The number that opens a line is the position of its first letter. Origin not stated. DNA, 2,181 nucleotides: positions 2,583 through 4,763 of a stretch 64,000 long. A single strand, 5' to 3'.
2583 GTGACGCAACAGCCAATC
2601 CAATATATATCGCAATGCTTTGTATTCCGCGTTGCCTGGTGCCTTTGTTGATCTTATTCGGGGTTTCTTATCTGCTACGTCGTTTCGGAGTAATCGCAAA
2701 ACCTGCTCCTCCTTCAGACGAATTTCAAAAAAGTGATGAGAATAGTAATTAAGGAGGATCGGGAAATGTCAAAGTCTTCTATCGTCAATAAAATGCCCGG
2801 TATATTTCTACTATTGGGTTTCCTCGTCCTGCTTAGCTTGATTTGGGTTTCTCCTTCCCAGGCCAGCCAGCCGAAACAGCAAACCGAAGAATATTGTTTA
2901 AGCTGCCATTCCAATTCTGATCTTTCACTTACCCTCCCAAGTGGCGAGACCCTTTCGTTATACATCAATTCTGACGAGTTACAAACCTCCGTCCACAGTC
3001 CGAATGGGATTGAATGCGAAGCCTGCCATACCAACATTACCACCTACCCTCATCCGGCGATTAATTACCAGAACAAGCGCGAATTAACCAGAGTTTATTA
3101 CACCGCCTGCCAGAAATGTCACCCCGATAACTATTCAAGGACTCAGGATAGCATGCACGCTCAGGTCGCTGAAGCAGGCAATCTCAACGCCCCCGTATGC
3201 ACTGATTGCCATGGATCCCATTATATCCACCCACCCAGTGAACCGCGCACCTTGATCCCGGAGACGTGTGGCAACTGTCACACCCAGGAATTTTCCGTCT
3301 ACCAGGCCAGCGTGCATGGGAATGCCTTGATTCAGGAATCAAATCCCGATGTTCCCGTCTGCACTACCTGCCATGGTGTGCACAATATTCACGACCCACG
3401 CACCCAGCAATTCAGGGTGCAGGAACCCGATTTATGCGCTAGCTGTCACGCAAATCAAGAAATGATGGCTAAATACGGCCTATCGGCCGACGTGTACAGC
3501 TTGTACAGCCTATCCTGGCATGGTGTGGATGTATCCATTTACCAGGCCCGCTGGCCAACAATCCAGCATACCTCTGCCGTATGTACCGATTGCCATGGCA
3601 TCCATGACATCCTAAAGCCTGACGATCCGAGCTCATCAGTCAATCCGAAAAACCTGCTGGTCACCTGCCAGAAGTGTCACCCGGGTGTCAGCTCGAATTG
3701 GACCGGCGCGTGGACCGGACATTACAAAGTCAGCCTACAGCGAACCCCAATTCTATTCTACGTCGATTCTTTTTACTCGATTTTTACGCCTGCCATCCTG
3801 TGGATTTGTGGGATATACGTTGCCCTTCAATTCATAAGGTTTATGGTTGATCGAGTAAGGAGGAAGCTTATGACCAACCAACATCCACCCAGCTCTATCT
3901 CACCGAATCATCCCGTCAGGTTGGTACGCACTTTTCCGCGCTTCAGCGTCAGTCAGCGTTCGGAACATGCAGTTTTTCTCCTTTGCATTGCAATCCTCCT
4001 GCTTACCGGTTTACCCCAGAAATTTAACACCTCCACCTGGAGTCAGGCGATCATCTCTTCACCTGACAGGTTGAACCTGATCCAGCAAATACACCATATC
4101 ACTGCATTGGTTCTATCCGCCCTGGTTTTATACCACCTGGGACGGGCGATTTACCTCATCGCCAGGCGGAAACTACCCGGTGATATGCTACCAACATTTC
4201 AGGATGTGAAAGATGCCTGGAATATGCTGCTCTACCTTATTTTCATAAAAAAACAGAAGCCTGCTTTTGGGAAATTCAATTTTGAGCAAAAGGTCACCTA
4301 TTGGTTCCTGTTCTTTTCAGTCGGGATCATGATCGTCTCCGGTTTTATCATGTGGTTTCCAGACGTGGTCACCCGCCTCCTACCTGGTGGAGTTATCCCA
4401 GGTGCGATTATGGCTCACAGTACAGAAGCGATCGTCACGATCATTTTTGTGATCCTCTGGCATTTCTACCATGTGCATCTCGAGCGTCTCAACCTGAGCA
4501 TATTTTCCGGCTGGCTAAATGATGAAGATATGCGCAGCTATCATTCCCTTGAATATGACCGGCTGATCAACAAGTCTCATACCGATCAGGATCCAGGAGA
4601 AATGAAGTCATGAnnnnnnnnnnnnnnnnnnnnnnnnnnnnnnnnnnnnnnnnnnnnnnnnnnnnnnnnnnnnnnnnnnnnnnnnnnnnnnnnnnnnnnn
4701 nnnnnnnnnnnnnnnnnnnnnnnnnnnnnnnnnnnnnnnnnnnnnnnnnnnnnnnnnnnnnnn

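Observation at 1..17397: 17-kb multihaem cytochrome / quinol-oxidoreductase supercluster with its own two-component system and no visible terminal reductase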

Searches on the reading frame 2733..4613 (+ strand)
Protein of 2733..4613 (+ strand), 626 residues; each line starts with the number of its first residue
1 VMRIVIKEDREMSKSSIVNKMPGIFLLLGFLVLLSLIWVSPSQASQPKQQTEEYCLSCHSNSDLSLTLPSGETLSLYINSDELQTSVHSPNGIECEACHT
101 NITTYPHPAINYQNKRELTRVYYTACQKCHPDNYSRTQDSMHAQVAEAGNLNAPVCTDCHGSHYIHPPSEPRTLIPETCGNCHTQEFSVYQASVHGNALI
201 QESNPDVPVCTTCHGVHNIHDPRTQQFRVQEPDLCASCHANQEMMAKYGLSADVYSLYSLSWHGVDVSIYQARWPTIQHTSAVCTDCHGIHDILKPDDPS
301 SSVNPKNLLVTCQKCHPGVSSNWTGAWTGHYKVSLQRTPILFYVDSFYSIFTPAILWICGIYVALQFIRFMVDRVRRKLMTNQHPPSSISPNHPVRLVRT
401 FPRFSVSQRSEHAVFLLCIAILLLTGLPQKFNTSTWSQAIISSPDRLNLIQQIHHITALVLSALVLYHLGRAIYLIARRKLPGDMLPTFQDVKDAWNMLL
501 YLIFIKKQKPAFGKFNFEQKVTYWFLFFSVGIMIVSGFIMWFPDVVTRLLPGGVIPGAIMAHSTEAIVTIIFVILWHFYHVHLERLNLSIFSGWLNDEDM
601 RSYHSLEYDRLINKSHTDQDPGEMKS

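Call 4: search_protein_families(library=pfam, proteins=[window:2733-4613:+], max_evalue=0.01)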
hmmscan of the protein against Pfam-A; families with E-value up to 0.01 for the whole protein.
window:2733-4613:+ (626 aa): 6 families
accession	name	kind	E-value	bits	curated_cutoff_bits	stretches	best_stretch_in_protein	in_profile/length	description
PF01292.26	Ni_hydr_CYTB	-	6.3e-16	59.1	30.1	1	403-581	1-163/179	Prokaryotic cytochrome b561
PF09699.15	Paired_CXXCH_1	-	2.8e-12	46.6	20.6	2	210-243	9-40/41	Doubled CXXCH motif (Paired_CXXCH_1)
PF14537.11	Cytochrom_c3_2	-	3.2e-12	47.2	25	2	87-184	1-79/79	Cytochrome c3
PF14522.11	Cytochrome_C7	-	5.8e-11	42.5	24.8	3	177-239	14-66/67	Cytochrome c7 and related cytochrome c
PF22113.1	Mtrc-MtrF_II-IV_dom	-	1.3e-10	41.5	30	2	47-142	76-175/176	Outer membrane cytochrome MtrC/MtrF-like, domains II/IV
PF03264.19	Cytochrom_NNT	-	0.0009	19.4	24.1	0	25-64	9-48/174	NapC/NirT cytochrome c family, N-terminal region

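Call 7: search_protein_families(library=ncbifam, proteins=[window:2733-4613:+], max_evalue=0.001)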
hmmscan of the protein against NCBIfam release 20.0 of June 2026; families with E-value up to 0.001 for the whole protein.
window:2733-4613:+ (626 aa): 9 families
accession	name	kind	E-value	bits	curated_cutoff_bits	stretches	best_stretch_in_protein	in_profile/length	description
TIGR01583.1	formate-DH-gamm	equivalog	1.3e-18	67.8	115.85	1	403-612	4-202/204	formate dehydrogenase subunit gamma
TIGR03508.1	decahem_SO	subfamily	2.5e-11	43.5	192.2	1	43-185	61-176/258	DmsE family decaheme c-type cytochrome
NF007924.0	PRK10639.1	equivalog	3.6e-11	43.2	341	1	401-615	7-206/211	formate dehydrogenase cytochrome b556 subunit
NF041028.1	decahem_GSU2203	exception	4.4e-09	36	325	1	121-247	34-163/317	GSU2203 family decaheme c-type cytochrome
TIGR02125.1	CytB-hydogenase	equivalog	4.2e-08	32.9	121.5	1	403-542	2-140/212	Ni/Fe-hydrogenase, b-type cytochrome subunit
NF007558.0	PRK10179.1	equivalog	4.2e-07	29.8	339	1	406-582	12-174/217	formate dehydrogenase-N subunit gamma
NF041198.1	UshA_like_PCGU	equivalog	0.00012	20.8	275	1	47-133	437-511/519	UshA-like (seleno)protein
NF008659.0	PRK11659.1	equivalog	0.00014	21.6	184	0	273-319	126-170/188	cytochrome c nitrite reductase pentaheme subunit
TIGR01905.1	paired_CXXCH_1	subfamily_domain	0.00097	19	25.2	1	210-242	9-39/41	doubled CXXCH domain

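Call 9: find_related_loci(query=window:2733-4613:+, collection=genome_contigs, flank=10000)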
Query window:2733-4613:+ (626 aa) in genome_contigs; peptide patterns used: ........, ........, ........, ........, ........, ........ (x = any residue, [..] = any of these).
43 stretches matched a pattern; 21 encode a relative of the query (tblastn E <= 1e-3); 20 distinct loci.
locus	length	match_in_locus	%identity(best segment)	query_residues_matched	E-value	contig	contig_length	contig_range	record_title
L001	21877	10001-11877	91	1-626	0e+0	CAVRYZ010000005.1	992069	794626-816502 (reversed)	MAG: uncultured Chloroflexia bacterium isolate MFD05942.bin.2.86 genome assembly, contig: contig_3979, whole genome shot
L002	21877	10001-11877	89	1-626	0e+0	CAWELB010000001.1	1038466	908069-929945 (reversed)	MAG: uncultured Chloroflexia bacterium isolate MFD05942.bin.1.323 genome assembly, contig: contig_15811, whole genome sh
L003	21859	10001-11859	87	7-626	0e+0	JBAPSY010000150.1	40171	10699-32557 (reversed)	MAG: Anaerolineales bacterium isolate MFD02339_ilm_asm_bin15 k127_183678, whole genome shotgun sequence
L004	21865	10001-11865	86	5-626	0e+0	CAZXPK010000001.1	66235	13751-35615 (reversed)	MAG TPA_asm: uncultured Anaerolineaceae bacterium isolate binchicken_co33_109 genome assembly, contig: NODE_244_length_6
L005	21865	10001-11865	85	5-626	0e+0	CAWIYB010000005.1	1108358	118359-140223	MAG: uncultured Chloroflexia bacterium isolate MFD05942.bin.1.129 genome assembly, contig: contig_65069, whole genome sh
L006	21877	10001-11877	83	1-626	0e+0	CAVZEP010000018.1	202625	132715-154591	MAG: uncultured Chloroflexia bacterium isolate MFD05942.bin.2.209 genome assembly, contig: contig_48824, whole genome sh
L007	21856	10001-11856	81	8-626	0e+0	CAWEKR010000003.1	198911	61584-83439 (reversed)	MAG: uncultured Chloroflexia bacterium isolate MFD05942.bin.3.255 genome assembly, contig: contig_14778, whole genome sh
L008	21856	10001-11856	82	8-626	0e+0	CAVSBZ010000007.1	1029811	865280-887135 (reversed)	MAG: uncultured Chloroflexia bacterium isolate MFD02979.bin.1.145 genome assembly, contig: contig_67307, whole genome sh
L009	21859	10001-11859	76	6-625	0e+0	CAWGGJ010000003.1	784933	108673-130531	MAG: uncultured Chloroflexia bacterium isolate MFD02979.bin.1.144 genome assembly, contig: contig_23929, whole genome sh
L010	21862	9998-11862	81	5-626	0e+0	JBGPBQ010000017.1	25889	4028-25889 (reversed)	MAG: Anaerolineae bacterium isolate OBJ_0618_130150_101 k141_2106132_length_25889_cov_9.8236, whole genome shotgun seque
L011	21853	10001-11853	79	6-623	0e+0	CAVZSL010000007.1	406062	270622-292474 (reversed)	MAG: uncultured Chloroflexia bacterium isolate MFD00709.bin.2.114 genome assembly, contig: contig_60274, whole genome sh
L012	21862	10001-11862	76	6-626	0e+0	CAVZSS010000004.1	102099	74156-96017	MAG: uncultured Chloroflexia bacterium isolate MFD00709.bin.3.105 genome assembly, contig: contig_115630, whole genome s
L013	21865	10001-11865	80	5-626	0e+0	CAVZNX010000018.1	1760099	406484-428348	MAG: uncultured Chloroflexia bacterium isolate MFD02979.bin.2.70 genome assembly, contig: contig_53696, whole genome sho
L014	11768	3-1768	81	40-626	0e+0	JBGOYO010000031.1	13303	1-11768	MAG: Anaerolineae bacterium isolate OBJ_0618_130150_41 k141_5305653_length_13303_cov_69.3216, whole genome shotgun seque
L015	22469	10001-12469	60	6-615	0e+0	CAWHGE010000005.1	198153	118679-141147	MAG: uncultured Chloroflexia bacterium isolate MFD00709.bin.2.174 genome assembly, contig: contig_154275, whole genome s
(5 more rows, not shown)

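Call 15: search_solved_structures(query=window:2733-4613:+, max_evalue=1)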
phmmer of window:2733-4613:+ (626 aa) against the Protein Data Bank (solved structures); distinct sequences matched with E-value up to 1: 8.
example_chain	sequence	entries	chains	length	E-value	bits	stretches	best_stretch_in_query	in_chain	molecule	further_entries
6r2q_A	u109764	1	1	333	5.5e-06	28.4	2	53-241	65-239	Cystathionine beta-synthase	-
1kqf_C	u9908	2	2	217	8.2e-06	27.8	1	407-586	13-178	FORMATE DEHYDROGENASE, NITRATE-INDUCIBLE, CYTOCHROME B556(FDN) SUBUNIT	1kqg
28pb_A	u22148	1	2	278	4.7e-05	25.3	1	52-215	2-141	Cytochrome c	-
6v0a_A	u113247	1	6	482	0.019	16.7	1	45-104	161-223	Nitrite reductase (cytochrome; ammonia-forming)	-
6i5b_A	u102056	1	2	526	0.03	16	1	177-323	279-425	Uncharacterized protein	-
8bcx_A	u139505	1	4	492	0.21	13.2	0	54-102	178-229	Nitrite reductase (cytochrome; ammonia-forming)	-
1nlt_A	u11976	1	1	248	0.24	13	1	219-307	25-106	Mitochondrial protein import protein MAS5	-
2ozy_A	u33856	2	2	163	0.73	11.4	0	268-320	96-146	Cytochrome c-type protein nrfB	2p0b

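Call 22: search_protein_families(library=pfam, proteins=[L001:5188-6438:+, L001:6655-7644:+], max_evalue=0.01)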
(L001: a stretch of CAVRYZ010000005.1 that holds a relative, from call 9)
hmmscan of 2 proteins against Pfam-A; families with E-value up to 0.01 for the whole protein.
L001:5188-6438:+ (416 aa): 6 families
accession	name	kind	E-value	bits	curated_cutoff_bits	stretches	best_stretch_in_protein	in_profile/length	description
PF09699.15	Paired_CXXCH_1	-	4e-11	42.8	20.6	1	282-314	8-38/41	Doubled CXXCH motif (Paired_CXXCH_1)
PF14522.11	Cytochrome_C7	-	6.7e-11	42.3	24.8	2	180-250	9-67/67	Cytochrome c7 and related cytochrome c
PF14537.11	Cytochrom_c3_2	-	5.2e-09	36.9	25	1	212-312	4-78/79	Cytochrome c3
PF22113.1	Mtrc-MtrF_II-IV_dom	-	2.6e-08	34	30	1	308-398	9-96/176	Outer membrane cytochrome MtrC/MtrF-like, domains II/IV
PF01391.23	Collagen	-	7.5e-06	26.1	27.2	1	29-65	4-40/60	Collagen triple helix repeat (20 copies)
PF13435.11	Cytochrome_C554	-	0.002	19.5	20.8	1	185-222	50-84/84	Cytochrome c554 and c-prime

L001:6655-7644:+ (329 aa): 8 families
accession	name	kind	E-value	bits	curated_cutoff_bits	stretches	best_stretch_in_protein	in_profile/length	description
PF14522.11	Cytochrome_C7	-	9.4e-13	48.2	24.8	3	195-250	2-54/67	Cytochrome c7 and related cytochrome c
PF13435.11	Cytochrome_C554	-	6.9e-11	43.4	20.8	1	56-122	1-84/84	Cytochrome c554 and c-prime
PF09699.15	Paired_CXXCH_1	-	1.2e-10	41.3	20.6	2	162-191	7-38/41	Doubled CXXCH motif (Paired_CXXCH_1)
PF14537.11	Cytochrom_c3_2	-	2.2e-10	41.3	25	1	158-192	2-36/79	Cytochrome c3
PF22113.1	Mtrc-MtrF_II-IV_dom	-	7.7e-07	29.2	30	1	54-107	120-171/176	Outer membrane cytochrome MtrC/MtrF-like, domains II/IV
PF02335.20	Cytochrom_C552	-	2.8e-06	27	24.1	0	17-101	51-134/438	Cytochrome c552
PF03264.19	Cytochrom_NNT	-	6.6e-06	26.4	24.1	2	134-176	31-79/174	NapC/NirT cytochrome c family, N-terminal region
PF22678.1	Cytochrom_c_NrfB-like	-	2e-05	25.4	27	1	180-226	31-77/89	Cytochrome c-type protein NrfB-like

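Call 23: search_protein_families(library=ncbifam, proteins=[L001:5188-6438:+, L001:6655-7644:+], max_evalue=0.01)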
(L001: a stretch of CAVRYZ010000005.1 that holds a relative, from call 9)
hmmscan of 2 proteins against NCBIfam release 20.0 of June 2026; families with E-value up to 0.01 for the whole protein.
L001:5188-6438:+ (416 aa): 9 families
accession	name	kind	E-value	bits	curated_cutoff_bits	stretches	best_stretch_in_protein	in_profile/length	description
NF041198.1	UshA_like_PCGU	equivalog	6.2e-14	51.5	275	1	177-250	436-509/519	UshA-like (seleno)protein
NF041028.1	decahem_GSU2203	exception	1.1e-09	38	325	1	185-338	38-184/317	GSU2203 family decaheme c-type cytochrome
TIGR01905.1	paired_CXXCH_1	subfamily_domain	9.1e-09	35.1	25.2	1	282-315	8-39/41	doubled CXXCH domain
TIGR03508.1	decahem_SO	subfamily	9.8e-09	35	192.2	1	185-337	4-152/258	DmsE family decaheme c-type cytochrome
NF045722.1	c3_cytochr_TmcA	equivalog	1.4e-06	28.1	114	1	275-336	52-111/125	acidic tetraheme cytochrome c3 TmcA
NF038329.2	gly_rich_SclB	equivalog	2.1e-06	26.9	325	1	28-67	116-155/442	LPXTG-anchored collagen-like adhesin Scl2/SclB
NF038330.1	adhesin_SclA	exception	0.00019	21.2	400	1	27-67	112-152/405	LPXTG-anchored collagen-like adhesin Scl1/SclA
NF046116.1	adhesin_Lcl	equivalog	0.00019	20.1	500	1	29-65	162-198/431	collagen-like adhesin Lcl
TIGR03153.1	cytochr_NrfH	equivalog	0.00035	20.6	134.2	0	306-397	29-116/138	cytochrome c nitrite reductase small subunit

L001:6655-7644:+ (329 aa): 12 families
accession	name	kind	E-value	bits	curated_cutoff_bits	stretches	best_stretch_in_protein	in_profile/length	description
NF041198.1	UshA_like_PCGU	equivalog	4.1e-17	61.9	275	1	44-149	398-511/519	UshA-like (seleno)protein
NF041028.1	decahem_GSU2203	exception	7.3e-16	58.3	325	2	94-212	103-229/317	GSU2203 family decaheme c-type cytochrome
TIGR03508.1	decahem_SO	subfamily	2.7e-13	50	192.2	1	55-212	35-196/258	DmsE family decaheme c-type cytochrome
NF040886.1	cyt_C_like_Sec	equivalog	4.7e-08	32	250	1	40-123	28-113/423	multiheme c-type cytochrome (seleno)protein ExtKL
NF040968.1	FeS_ExtO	equivalog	5.1e-05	22.2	200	1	155-213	174-232/416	selenite/tellurite reduction operon b-type cytochrome iron-sulfur cluster-binding subunit ExtO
NF040967.1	cytc_ExtN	equivalog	5.3e-05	22.2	200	1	155-213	174-232/415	selenite/tellurite reduction operon c-type cytochrome ExtN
TIGR03152.1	cyto_c552_HCOOH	exception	0.00029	19.7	692.5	0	151-183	233-265/441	ammonia-forming nitrite reductase cytochrome c552 subunit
TIGR01905.1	paired_CXXCH_1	subfamily_domain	0.00069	19.5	25.2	1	164-191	8-38/41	doubled CXXCH domain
TIGR04257.1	nanowire_3heme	domain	0.0011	19.1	40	0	195-213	14-31/75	c(7)-type cytochrome triheme domain-containing protein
NF043010.1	Cyt554_Nsmonas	equivalog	0.004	16.6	400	1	47-124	26-118/238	cytochrome c-550 CycA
NF047727.1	4hemeCytCCctA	equivalog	0.0041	17.2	180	0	139-192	57-107/109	tetraheme c-type cytochrome CctA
TIGR04315.1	octaheme_Shew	subfamily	0.0073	15.4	375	0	56-124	189-253/440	tetrathionate reductase family octaheme c-type cytochrome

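Call 48: search_protein_representatives(protein=window:2766-4613:+)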
Query: 615 residues. Proteins with E-value up to 0.001 (for the whole library): 4983; up to 1e-10: 2820; up to 1e-30: 811. The best 150 are listed.
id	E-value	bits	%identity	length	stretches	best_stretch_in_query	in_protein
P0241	9.2e-146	503.4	39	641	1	34-608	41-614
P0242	6.2e-136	470.9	56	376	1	12-368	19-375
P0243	1.3e-125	436.8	75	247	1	369-615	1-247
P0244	6.1e-125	434.6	47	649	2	126-366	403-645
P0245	4.9e-121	421.7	36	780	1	39-602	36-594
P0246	1.8e-111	390.1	48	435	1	37-366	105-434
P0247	3.9e-108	379.1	35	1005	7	120-591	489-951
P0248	5.2e-107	375.3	37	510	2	160-604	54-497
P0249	6.4e-107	375.1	43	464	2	120-374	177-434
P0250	7.3e-106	371.6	37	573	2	42-465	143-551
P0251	2.1e-103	363.5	32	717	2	43-605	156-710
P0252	3.1e-100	353.0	40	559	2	40-357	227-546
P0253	6.4e-98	345.3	44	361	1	14-365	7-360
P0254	5.3e-94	332.4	32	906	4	136-606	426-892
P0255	4.3e-93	329.4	31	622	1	20-599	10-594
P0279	1.1e-81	291.7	34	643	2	126-601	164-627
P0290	7.4e-78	279.0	34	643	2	143-601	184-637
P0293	5.2e-77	276.3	34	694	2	128-601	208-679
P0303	3.9e-74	266.7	35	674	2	126-597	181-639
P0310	1.1e-72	262.0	34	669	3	124-604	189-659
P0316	1.3e-71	258.4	34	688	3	127-597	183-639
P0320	1.5e-70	254.9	33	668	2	127-585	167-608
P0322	4.3e-70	253.4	32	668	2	129-602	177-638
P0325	2.7e-69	250.8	33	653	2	125-601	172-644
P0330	3.9e-68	246.9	32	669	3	120-602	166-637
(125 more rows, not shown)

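Call 49: list_cluster_members(proteins=[P0279, P0290, P0293, P0303, P0310, P0316, P0320, P0322, P0325, P0330])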
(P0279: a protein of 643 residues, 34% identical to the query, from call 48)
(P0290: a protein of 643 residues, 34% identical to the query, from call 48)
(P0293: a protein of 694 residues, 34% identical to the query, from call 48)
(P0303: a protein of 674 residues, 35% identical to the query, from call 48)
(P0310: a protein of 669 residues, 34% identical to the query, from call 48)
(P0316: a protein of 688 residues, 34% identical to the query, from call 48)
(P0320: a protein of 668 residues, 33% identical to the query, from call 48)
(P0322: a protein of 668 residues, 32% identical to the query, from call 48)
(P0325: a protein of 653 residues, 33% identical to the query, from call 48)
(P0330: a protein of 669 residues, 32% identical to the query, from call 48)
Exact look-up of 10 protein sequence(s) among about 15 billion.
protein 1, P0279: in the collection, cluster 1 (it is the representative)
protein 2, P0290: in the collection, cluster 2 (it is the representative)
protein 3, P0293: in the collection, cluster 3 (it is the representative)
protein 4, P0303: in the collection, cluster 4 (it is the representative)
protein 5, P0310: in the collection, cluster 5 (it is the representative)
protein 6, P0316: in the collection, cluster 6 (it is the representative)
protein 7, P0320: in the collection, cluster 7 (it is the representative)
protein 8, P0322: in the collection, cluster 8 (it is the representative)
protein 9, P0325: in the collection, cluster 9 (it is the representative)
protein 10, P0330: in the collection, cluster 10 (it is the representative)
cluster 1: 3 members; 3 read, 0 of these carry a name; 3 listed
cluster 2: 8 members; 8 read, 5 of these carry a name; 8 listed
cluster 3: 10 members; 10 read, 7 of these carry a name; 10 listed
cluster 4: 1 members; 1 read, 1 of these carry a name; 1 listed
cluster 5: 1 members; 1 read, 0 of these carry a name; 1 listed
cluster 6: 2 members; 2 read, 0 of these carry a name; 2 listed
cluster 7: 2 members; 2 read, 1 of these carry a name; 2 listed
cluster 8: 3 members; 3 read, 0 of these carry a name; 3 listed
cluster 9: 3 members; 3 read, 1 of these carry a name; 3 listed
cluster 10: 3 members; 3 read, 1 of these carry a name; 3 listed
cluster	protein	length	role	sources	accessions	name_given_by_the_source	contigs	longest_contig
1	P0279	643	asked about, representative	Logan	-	-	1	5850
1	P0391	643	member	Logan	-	-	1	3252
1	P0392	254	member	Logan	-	-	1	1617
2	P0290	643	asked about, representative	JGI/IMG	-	predicted CXXCH cytochrome family protein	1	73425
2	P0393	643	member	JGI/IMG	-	cytochrome b subunit of formate dehydrogenase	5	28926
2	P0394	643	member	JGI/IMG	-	cytochrome b subunit of formate dehydrogenase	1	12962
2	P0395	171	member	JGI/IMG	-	cytochrome b subunit of formate dehydrogenase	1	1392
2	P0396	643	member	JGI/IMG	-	predicted CXXCH cytochrome family protein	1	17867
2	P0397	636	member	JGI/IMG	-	-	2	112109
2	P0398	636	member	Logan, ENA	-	-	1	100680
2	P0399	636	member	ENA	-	-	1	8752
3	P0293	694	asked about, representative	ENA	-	-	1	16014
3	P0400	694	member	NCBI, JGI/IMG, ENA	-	formate dehydrogenase gamma subunit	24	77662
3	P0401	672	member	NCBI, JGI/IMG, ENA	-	cytochrome b subunit of formate dehydrogenase/nitrate/TMAO reductase-like tetraheme ...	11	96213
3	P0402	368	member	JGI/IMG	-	formate dehydrogenase gamma subunit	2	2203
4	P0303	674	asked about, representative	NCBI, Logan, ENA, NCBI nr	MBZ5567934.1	MAG: cytochrome b/b6 domain-containing protein [Acidobacteriia bacterium] | cytochrome b/b6 domain-containing protein [Terriglobia bacterium]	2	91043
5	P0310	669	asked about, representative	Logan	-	-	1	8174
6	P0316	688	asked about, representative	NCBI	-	-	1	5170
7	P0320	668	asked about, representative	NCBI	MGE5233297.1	MAG: cytochrome c3 family protein [Acidobacteriota bacterium]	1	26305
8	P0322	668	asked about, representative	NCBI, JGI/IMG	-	-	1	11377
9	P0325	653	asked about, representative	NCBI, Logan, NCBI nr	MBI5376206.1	MAG: cytochrome c3 family protein [Candidatus Schekmanbacteria bacterium] | cytochrome c3 family protein [Candidatus Schekmanbacteria bacterium]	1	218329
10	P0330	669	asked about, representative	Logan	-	-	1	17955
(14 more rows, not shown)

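Call 61: predict_structure(alignment_id=A3)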
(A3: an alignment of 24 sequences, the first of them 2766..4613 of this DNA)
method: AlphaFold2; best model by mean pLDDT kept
length: 615 residues; sequences in the alignment: 24
mean_pLDDT: 82.6   pTM: 0.74
mean pLDDT of the five models: 82.6, 82.6, 81.9, 78.4, 77.2
residues with pLDDT >= 90: 300; 70-90: 197; 50-70: 80; < 50: 38
segments of 3 or more residues with pLDDT < 50: 1-11, 24-40, 609-615
pLDDT, mean of each block of 10 residues (from residue 1): 34 55 47 36 69 67 72 65 65 61 69 77 85 84 77 58 88 92 92 90 83 86 92 92 89 90 85 90 93 93 91 89 93 96 94 95 90 64 65 90 93 92 92 90 95 92 88 89 97 96 93 94 96 93 94 94 91 85 92 92 72 39
secondary structure, 60 per line:
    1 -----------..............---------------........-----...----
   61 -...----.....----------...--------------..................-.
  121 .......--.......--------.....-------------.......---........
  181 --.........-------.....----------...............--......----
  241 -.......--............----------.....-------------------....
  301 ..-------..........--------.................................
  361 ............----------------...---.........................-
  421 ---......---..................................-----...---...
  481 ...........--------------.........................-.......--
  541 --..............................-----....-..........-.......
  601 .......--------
elements in order: H12-25 H41-48 E54-56 E62-64 H69-73 H101-118 H120-127 H130-136 H145-149 H163-169 H173-180 H183-191 H199-203 H214-228 H231-236 H242-248 H251-262 H273-277 H297-302 H310-319 H328-372 E389-391 H395-419 H424-429 H433-466 H478-491 H506-530 H532-538 H543-572 H578-581 E583-585 H586-592 H594-607
